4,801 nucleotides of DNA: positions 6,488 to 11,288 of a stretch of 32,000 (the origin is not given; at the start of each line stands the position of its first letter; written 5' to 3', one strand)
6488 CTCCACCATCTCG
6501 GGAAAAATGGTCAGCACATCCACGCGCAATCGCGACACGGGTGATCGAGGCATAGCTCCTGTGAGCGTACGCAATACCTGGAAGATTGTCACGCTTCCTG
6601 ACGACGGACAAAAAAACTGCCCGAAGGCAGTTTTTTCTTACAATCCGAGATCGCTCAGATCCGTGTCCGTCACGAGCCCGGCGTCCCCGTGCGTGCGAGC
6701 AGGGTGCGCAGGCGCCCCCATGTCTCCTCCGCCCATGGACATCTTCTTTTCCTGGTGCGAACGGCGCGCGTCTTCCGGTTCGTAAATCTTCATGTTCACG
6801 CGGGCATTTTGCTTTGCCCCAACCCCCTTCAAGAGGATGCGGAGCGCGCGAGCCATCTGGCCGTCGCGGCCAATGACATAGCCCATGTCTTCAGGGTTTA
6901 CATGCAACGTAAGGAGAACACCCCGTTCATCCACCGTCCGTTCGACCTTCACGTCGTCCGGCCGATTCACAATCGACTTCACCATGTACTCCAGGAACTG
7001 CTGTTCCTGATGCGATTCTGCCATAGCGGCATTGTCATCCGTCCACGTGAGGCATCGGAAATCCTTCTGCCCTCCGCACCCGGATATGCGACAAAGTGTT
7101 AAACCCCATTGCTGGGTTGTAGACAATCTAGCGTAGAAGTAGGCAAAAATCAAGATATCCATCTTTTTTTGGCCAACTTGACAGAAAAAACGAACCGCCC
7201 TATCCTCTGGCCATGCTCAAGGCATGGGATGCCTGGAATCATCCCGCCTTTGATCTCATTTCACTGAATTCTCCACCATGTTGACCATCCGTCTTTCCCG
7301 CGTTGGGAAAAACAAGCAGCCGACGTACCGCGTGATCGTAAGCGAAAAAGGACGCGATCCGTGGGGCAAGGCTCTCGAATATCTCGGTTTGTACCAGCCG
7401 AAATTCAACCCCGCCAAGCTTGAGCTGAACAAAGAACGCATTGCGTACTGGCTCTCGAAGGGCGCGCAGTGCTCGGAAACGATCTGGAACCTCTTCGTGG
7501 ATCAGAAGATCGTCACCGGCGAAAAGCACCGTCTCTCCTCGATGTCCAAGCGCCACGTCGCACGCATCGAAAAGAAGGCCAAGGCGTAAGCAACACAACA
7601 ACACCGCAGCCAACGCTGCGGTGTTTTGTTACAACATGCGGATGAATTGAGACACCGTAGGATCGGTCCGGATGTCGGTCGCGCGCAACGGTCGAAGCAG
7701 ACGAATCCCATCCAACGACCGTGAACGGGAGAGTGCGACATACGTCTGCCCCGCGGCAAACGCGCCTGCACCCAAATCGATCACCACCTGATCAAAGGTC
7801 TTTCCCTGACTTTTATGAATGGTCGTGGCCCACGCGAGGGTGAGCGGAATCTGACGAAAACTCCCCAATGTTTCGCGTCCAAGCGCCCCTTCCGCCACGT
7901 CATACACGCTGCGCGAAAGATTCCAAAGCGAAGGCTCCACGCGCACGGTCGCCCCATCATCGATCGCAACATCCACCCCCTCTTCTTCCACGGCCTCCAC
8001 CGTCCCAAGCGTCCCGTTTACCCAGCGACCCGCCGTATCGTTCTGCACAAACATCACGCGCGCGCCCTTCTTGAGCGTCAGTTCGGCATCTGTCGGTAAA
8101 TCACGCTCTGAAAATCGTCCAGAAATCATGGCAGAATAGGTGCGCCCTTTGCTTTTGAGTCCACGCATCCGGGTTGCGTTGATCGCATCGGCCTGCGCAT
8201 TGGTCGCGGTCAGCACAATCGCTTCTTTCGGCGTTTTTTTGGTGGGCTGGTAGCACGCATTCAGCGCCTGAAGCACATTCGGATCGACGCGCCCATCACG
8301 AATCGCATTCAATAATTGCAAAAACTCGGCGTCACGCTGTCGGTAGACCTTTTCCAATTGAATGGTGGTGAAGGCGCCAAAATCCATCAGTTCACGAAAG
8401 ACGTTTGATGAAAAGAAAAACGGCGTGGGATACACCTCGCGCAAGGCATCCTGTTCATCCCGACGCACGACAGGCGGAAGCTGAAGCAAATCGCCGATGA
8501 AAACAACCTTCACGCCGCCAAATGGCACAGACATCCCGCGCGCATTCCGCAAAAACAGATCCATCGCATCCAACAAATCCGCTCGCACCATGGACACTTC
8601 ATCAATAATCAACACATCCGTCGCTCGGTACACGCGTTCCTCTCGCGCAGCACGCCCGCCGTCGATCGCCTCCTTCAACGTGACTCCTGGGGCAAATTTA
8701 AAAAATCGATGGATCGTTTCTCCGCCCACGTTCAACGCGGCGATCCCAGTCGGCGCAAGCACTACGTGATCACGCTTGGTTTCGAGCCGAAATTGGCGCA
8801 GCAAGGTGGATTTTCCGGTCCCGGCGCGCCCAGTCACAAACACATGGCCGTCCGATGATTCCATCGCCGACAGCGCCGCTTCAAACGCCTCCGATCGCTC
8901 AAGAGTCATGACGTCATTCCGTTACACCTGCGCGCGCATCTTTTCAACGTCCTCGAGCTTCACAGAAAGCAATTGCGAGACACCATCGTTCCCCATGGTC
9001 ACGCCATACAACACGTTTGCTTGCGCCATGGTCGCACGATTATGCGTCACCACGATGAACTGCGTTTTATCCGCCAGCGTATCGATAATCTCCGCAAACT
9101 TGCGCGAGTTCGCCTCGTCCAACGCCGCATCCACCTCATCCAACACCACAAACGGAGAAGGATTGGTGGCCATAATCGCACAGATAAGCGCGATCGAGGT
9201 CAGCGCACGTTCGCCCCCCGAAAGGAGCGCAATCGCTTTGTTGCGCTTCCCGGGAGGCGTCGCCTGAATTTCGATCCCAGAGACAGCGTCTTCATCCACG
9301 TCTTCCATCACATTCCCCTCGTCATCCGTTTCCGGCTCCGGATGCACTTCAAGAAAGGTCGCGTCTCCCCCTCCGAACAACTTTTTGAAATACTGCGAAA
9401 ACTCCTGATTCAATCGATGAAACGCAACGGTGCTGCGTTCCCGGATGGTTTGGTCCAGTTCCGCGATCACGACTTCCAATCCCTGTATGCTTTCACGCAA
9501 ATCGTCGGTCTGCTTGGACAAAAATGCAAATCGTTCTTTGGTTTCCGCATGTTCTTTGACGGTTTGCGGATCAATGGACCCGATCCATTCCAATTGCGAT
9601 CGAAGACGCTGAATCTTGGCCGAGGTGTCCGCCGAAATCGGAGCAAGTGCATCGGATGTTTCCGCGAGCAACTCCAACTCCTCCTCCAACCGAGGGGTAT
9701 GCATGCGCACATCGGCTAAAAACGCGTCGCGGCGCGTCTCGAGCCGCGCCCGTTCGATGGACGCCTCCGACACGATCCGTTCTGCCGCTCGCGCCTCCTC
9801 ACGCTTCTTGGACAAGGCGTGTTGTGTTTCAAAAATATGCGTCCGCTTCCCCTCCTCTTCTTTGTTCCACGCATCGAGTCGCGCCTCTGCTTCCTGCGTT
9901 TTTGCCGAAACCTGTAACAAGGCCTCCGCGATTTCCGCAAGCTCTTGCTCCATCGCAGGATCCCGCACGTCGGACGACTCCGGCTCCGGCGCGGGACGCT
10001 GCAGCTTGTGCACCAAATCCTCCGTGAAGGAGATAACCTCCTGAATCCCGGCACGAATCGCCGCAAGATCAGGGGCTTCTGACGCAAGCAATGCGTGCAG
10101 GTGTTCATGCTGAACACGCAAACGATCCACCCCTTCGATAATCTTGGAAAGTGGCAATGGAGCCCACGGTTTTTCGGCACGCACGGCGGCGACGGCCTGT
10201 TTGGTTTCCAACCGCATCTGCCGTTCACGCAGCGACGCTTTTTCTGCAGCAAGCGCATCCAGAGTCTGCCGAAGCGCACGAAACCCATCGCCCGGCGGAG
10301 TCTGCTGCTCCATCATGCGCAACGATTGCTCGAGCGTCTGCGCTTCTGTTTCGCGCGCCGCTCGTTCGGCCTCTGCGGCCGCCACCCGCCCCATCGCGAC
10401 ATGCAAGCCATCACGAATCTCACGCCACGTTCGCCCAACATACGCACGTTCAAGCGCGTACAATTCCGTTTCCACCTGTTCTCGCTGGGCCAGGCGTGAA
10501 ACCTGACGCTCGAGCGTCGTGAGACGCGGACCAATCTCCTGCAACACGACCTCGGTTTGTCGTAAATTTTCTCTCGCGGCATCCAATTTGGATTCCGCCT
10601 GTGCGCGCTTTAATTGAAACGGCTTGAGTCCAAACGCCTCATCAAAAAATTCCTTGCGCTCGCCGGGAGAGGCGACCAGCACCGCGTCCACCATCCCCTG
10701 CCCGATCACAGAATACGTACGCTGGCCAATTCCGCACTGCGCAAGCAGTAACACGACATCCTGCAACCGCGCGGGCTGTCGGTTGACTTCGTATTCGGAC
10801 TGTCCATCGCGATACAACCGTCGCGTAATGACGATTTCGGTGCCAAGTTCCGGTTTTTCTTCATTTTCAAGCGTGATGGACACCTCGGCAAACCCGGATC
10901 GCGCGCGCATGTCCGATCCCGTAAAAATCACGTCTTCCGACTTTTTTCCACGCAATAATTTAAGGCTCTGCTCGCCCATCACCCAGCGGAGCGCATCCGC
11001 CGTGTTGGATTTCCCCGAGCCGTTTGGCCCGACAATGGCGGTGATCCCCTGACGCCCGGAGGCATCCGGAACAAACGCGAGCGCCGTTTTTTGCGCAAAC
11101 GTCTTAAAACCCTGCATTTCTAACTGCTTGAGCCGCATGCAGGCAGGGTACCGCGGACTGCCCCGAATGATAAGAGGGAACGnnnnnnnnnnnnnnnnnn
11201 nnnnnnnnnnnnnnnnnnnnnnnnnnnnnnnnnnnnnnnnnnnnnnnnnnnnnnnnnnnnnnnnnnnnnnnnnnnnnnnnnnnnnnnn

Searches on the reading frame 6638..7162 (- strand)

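Call 7: search_protein_families(library=pfam, proteins=[window:6638-7162:-], max_evalue=0.001)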
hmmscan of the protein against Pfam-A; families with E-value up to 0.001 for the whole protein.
window:6638-7162:- (174 aa): 1 family
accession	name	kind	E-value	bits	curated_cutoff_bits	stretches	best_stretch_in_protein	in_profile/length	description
PF13083.13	KH_KhpA-B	-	1.1e-21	77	32.1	1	54-126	1-73/73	KhpA/KhpB, KH domain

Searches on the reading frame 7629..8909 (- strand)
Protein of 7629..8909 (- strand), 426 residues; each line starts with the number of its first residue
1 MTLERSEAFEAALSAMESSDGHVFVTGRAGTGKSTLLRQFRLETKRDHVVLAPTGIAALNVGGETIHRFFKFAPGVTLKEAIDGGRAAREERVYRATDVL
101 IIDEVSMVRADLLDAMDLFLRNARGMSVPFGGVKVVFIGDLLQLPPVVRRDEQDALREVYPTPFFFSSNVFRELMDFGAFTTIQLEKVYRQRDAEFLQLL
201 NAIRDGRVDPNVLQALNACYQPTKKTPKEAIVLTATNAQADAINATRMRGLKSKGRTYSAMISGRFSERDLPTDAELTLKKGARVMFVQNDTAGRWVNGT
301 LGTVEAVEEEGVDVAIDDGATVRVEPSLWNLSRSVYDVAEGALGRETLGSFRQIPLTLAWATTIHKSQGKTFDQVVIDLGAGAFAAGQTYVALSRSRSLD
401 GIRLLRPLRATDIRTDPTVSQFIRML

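Call 7: search_protein_families(library=pfam, proteins=[window:7629-8909:-], max_evalue=0.001)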
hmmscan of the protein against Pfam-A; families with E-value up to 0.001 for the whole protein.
window:7629-8909:- (426 aa): 9 families
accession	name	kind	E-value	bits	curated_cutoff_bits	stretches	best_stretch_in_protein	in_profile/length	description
PF05970.20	PIF1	-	2.6e-30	106.1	25.9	1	4-209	5-218/223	PIF1-like helicase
PF13604.12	AAA_30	-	1.4e-18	67.8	27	1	11-149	9-133/191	AAA domain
PF13245.12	AAA_19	-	2.1e-12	47.8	25.1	1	16-148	7-133/134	AAA domain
PF13401.12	AAA_22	-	1.3e-07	32.5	27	1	18-139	3-122/130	AAA domain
PF13191.12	AAA_16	-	3.3e-07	31.4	32.6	1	8-120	11-124/167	AAA ATPase domain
PF02689.20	Herpes_Helicase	-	6.3e-07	28.2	27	1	360-423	731-795/808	Helicase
PF01443.25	Viral_helicase1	-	1.3e-06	28.8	21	0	357-398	178-222/228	Viral superfamily 1 RNA helicase core domain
PF13538.12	UvrD_C_2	-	3.3e-06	27.3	27.4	1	358-397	1-46/52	UvrD-like helicase C-terminal domain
PF25199.1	nSTAND_NTPase5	-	0.00011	22.5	34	0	19-43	40-64/145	Novel STAND NTPase 5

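Call 70: search_protein_families(library=padloc, proteins=[window:7629-8909:-], max_evalue=0.01)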
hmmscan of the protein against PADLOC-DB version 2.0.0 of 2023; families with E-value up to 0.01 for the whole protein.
window:7629-8909:- (426 aa): 14 families
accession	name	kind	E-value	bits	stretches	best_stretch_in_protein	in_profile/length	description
PDLC01734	typeIV_RecD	-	5.6e-20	69.2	1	6-397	341-709/763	RecD_0_IVD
PDLC05065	PDC-S68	-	9.1e-19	64.8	2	11-147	612-745/1221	-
PDLC01148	RecD_like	-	5.3e-17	59.3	1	6-158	315-456/719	RecD/Tra ATPase fused to N-terminal HHH domain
PDLC04476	PDC-M16A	-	1.9e-15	54.4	1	2-315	6-335/691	-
PDLC05064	PDC-S68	-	2.2e-15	53.5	2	24-147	704-824/1273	-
PDLC04475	PDC-M16A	-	3.8e-12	43.5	1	13-206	23-231/721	-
PDLC05066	PDC-S68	-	5.8e-12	42.4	1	24-147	597-721/1202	-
PDLC05035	PDC-S53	-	1.3e-08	31.4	1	14-111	504-592/900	-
PDLC04472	PDC-M16A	-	4.8e-06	23.2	0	17-68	236-297/930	-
PDLC04474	PDC-M16A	-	4e-05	20.2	0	2-60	217-278/917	-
PDLC04140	mad8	-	0.00026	18.6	1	18-42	25-49/314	mads_8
PDLC00104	GajB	-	0.0038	14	0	362-379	507-524/574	UrvD helicase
PDLC02372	Nhi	-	0.0039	13.9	0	16-113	195-280/470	-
PDLC03920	MkoA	-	0.0052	13.1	0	132-167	815-844/1112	-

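Call 71: search_protein_families(library=ncbifam, proteins=[window:7629-8909:-], max_evalue=0.01)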
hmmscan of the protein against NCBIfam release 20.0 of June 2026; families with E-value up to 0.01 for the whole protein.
window:7629-8909:- (426 aa): 9 families
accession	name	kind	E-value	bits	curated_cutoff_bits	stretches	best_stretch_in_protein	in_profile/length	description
TIGR01448.2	helicase_RecD2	equivalog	5e-25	87.8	500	1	21-381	332-662/713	SF1B family DNA helicase RecD2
TIGR02768.1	TraA_Ti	equivalog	6.8e-20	70.9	590.45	2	10-326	365-662/751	Ti-type conjugative transfer relaxase TraA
NF010464.0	PRK13889.1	subfamily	1.1e-19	69.9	1015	3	227-325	556-647/992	conjugal transfer relaxase TraA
TIGR01447.1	recD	equivalog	1.4e-14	53.6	310.15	1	26-382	200-549/597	exodeoxyribonuclease V subunit alpha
NF010402.0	PRK13826.1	subfamily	1.4e-05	23.2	1317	1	11-398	388-731/1102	Dtr system oriT relaxase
NF008127.0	PRK10875.1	equivalog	9.1e-05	21.2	671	0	358-377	542-561/619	exodeoxyribonuclease V subunit alpha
NF052226.1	SCO2102SporReg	equivalog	0.0011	18.9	350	1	375-397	52-74/325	SCO2102 family sporulation regulator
TIGR03015.1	pepcterm_ATPase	hypoth_equivalog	0.0028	17.1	324.5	1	16-53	39-76/269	XrtA/PEP-CTERM system-associated ATPase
NF047389.1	ATPase_Sll1717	subfamily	0.003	16.7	75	1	9-46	23-55/454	P-loop ATPase, Sll1717 family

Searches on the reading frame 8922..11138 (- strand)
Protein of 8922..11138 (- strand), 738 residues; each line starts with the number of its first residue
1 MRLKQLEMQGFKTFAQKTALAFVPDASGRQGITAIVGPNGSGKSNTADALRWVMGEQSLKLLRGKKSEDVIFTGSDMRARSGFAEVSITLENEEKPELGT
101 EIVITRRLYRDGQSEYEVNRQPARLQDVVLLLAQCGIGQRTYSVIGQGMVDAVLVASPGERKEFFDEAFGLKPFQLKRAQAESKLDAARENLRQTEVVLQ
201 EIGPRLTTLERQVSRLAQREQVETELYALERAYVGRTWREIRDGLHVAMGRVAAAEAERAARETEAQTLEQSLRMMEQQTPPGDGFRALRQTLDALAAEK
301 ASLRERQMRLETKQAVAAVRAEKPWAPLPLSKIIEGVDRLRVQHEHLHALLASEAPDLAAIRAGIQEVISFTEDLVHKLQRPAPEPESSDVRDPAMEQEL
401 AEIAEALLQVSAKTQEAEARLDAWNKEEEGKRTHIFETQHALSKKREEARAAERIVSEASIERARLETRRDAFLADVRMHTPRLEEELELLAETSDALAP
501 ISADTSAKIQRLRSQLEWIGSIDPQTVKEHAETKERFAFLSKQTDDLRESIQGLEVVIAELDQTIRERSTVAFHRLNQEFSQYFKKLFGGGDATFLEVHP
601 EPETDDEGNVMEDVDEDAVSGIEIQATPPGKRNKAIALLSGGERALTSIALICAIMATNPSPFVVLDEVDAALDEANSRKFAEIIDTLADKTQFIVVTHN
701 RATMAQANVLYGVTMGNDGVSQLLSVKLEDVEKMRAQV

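Call 7: search_protein_families(library=pfam, proteins=[window:8922-11138:-], max_evalue=0.001)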
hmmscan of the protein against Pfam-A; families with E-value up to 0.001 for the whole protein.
window:8922-11138:- (738 aa): 7 families
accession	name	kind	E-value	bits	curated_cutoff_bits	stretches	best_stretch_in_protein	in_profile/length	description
PF02463.25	SMC_N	-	2.3e-63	214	40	1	3-721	2-219/220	RecF/RecN/SMC N terminal domain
PF13304.12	AAA_21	-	8.7e-16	59.3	27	2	32-109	1-83/304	AAA domain, putative AbiEii toxin, Type IV TA system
PF13476.12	AAA_23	-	8.5e-13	49.8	27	1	5-201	1-172/201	AAA domain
PF13175.12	AAA_15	-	1.8e-11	44.7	32.1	1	1-68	1-55/374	AAA ATPase domain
PF00005.33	ABC_tran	-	6.7e-06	27.2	25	0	32-58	13-39/137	ABC transporter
PF13555.12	AAA_29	-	0.00041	20.5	27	1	29-54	21-46/61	P-loop containing region of AAA domain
PF13514.12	AAA_27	-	0.00052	20.1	22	0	1-51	1-47/206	AAA domain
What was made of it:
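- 8922..11138 (-): smc (738 aa), the conserved left flank of the insertion slot. Pfam SMC_N at 2.3e-63 (call 7).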

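Call 12: find_encoding_contigs(protein=window:8922-11138:-, flank=10000, max_places=6)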
Protein window:8922-11138:- (738 aa): no gene with exactly this product is on record in the collection.

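Call 17: find_related_loci(query=window:8922-11138:-, collection=genome_contigs, flank=10000)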
Query window:8922-11138:- (738 aa) in genome_contigs; peptide patterns used: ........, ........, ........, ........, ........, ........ (x = any residue, [..] = any of these).
159 stretches matched a pattern; 63 encode a relative of the query (tblastn E <= 1e-3); 62 distinct loci.
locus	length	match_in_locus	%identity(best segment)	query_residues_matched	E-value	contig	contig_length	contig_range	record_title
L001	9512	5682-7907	67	1-735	0e+0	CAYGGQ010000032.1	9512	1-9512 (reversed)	MAG TPA_asm: uncultured Gammaproteobacteria bacterium isolate ERP113451_co3_125 genome assembly, contig: NODE_6125_lengt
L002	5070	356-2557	67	1-735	0e+0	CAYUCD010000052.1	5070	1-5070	MAG TPA_asm: uncultured Gammaproteobacteria bacterium isolate SRP302447_co3_92 genome assembly, contig: NODE_49674_lengt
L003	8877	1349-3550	68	1-735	0e+0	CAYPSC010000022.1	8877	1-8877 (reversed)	MAG TPA_asm: uncultured Gammaproteobacteria bacterium isolate SRP257259_co1_137 genome assembly, contig: NODE_12344_leng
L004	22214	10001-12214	66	1-737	0e+0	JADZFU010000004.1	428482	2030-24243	MAG: Candidatus Uhrbacteria bacterium isolate SJ877 c_000000590179, whole genome shotgun sequence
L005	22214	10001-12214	66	1-737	0e+0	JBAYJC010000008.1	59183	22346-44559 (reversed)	MAG: Patescibacteria group bacterium isolate SO_2016_GW1_46 scaffold01059_OW334_2016, whole genome shotgun sequence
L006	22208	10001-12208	66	1-735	0e+0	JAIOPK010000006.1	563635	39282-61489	MAG: Candidatus Uhrbacteria bacterium isolate LakeFargette_0920_ALND_MAG_54_14 LacPavin_0920_ALND_scaffold_118019, whole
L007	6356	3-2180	66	13-737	0e+0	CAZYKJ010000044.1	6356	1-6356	MAG TPA_asm: uncultured Gammaproteobacteria bacterium isolate SRP170004_co1_81 genome assembly, contig: NODE_19892_lengt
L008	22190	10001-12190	67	1-732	0e+0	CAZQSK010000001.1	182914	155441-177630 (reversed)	MAG TPA_asm: uncultured Gammaproteobacteria bacterium isolate binchicken_co105_443 genome assembly, contig: NODE_78_leng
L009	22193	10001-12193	67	1-732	0e+0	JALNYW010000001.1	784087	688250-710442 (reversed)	MAG: Patescibacteria group bacterium isolate SO_2017_GW1 bin 229 NODE_44_length_784087_cov_3.662143_OW334_2017, whole ge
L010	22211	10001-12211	64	1-735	0e+0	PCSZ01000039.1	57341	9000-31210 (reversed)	MAG: Candidatus Uhrbacteria bacterium CG22_combo_CG10-13_8_21_14_all_47_17 CG22_scaffold_450_c, whole genome shotgun seq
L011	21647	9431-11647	65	1-735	0e+0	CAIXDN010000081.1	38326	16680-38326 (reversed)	Candidatus Uhrbacteria bacterium isolate Kiruna3_bin-2585 genome assembly, contig: bin-2585:81/81, whole genome shotgun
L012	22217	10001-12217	63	1-738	0e+0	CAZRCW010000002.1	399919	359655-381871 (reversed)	MAG TPA_asm: uncultured Gammaproteobacteria bacterium isolate SRP170004_co1_450 genome assembly, contig: NODE_17_length_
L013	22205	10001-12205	65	1-732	0e+0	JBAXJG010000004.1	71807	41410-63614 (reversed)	MAG: Candidatus Uhrbacteria bacterium isolate ELA369 MAG369_4, whole genome shotgun sequence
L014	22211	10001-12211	63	1-735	0e+0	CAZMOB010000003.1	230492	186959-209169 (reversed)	MAG TPA_asm: uncultured Gammaproteobacteria bacterium isolate SRP296810_co1_58 genome assembly, contig: NODE_42_length_2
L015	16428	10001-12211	63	1-735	0e+0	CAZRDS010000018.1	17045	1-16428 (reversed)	MAG TPA_asm: uncultured Gammaproteobacteria bacterium isolate SRP170004_co1_234 genome assembly, contig: NODE_5223_lengt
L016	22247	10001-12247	63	1-735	0e+0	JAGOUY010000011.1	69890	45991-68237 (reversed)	Patescibacteria group bacterium isolate Gw_Eff_bin_533 Gw_Eff_524_length_69890_cov_16.493657, whole genome shotgun seque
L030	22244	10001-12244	64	1-737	0e+0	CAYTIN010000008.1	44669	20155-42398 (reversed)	MAG TPA_asm: uncultured Gammaproteobacteria bacterium isolate SRP278252_co2_11 genome assembly, contig: NODE_1424_length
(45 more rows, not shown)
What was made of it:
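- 8922..11138 (-): Relatives are 55-68% identical over the full length in Uhrbacteria/Patescibacteria genomes (call 17).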

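Call 81: search_protein_families(library=pfam, proteins=[L016:7314-8894:-, L016:8940-9956:-, L030:7129-8802:-, L030:8786-9997:-, L005:9040-9909:-, L012:7155-8018:-, L012:8178-8987:-, L012:9003-9614:-], max_evalue=0.001)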
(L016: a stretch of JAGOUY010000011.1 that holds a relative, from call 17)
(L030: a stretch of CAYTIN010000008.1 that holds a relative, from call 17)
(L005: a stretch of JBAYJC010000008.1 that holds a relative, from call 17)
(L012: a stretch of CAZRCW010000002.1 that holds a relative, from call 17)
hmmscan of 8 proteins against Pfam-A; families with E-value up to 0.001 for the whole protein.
L016:7314-8894:- (526 aa): 0 families

L016:8940-9956:- (338 aa): 8 families
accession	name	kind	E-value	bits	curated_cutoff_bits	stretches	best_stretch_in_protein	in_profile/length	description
PF17871.7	AAA_lid_9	-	6.2e-27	94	22.8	1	222-291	1-70/104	AAA lid domain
PF00004.35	AAA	-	6.2e-12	46.5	21.2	1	83-195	2-109/131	ATPase family associated with various cellular activities (AAA)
PF13191.12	AAA_16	-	7.4e-10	40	32.6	1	60-106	2-51/167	AAA ATPase domain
PF01637.24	ATPase_2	-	1.9e-06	28.3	33.2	0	62-102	3-43/225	ATPase domain predominantly from Archaea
PF07728.20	AAA_5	-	3.3e-05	24.3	22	1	83-165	3-80/139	AAA domain (dynein-related subfamily)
PF13401.12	AAA_22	-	0.00057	20.7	27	0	78-164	4-97/130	AAA domain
PF12775.13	AAA_7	-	0.0006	19.8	25.8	0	77-165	31-114/181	P-loop containing dynein motor region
PF06068.19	TIP49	-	0.00075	19.2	23.8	0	83-122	54-93/347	TIP49 P-loop domain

L030:7129-8802:- (557 aa): 0 families

L030:8786-9997:- (403 aa): 8 families
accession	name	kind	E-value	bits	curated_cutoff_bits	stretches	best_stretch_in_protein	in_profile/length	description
PF17871.7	AAA_lid_9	-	4.6e-29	100.8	22.8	1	238-338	2-102/104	AAA lid domain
PF00004.35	AAA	-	1.8e-11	45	21.2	1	98-211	2-110/131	ATPase family associated with various cellular activities (AAA)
PF13191.12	AAA_16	-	5.8e-08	33.8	32.6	1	77-121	4-51/167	AAA ATPase domain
PF01637.24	ATPase_2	-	2.8e-06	27.7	33.2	0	76-116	2-42/225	ATPase domain predominantly from Archaea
PF07728.20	AAA_5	-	4.3e-06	27.2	22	1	98-180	3-80/139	AAA domain (dynein-related subfamily)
PF13476.12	AAA_23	-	7.3e-05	23.9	27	0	283-371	99-185/201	AAA domain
PF13401.12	AAA_22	-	8e-05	23.4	27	1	93-179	4-97/130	AAA domain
PF12775.13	AAA_7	-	0.00093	19.2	25.8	0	92-180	31-114/181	P-loop containing dynein motor region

L005:9040-9909:- (289 aa): 2 families
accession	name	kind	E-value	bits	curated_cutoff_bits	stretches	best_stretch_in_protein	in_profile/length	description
PF12706.13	Lactamase_B_2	-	9.4e-13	48.6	27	1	38-245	3-200/200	Beta-lactamase superfamily domain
PF00753.33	Lactamase_B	-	5e-07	30.3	22.7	1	62-187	42-156/196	Metallo-beta-lactamase superfamily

L012:7155-8018:- (287 aa): 0 families

L012:8178-8987:- (269 aa): 0 families

L012:9003-9614:- (203 aa): 5 families
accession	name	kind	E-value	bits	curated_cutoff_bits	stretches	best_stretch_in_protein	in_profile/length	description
PF13649.12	Methyltransf_25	-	3e-15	57.1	27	1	49-138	1-97/97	Methyltransferase domain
PF08241.18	Methyltransf_11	-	1.7e-12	48.2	21.2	1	51-141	2-94/95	Methyltransferase domain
PF08242.18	Methyltransf_12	-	1.1e-10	42.6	30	1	51-139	2-97/98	Methyltransferase domain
PF13847.12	Methyltransf_31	-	3.7e-08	33.6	27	1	49-144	7-111/145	Methyltransferase domain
PF13489.12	Methyltransf_23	-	6.2e-08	33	27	1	33-175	11-153/164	Methyltransferase domain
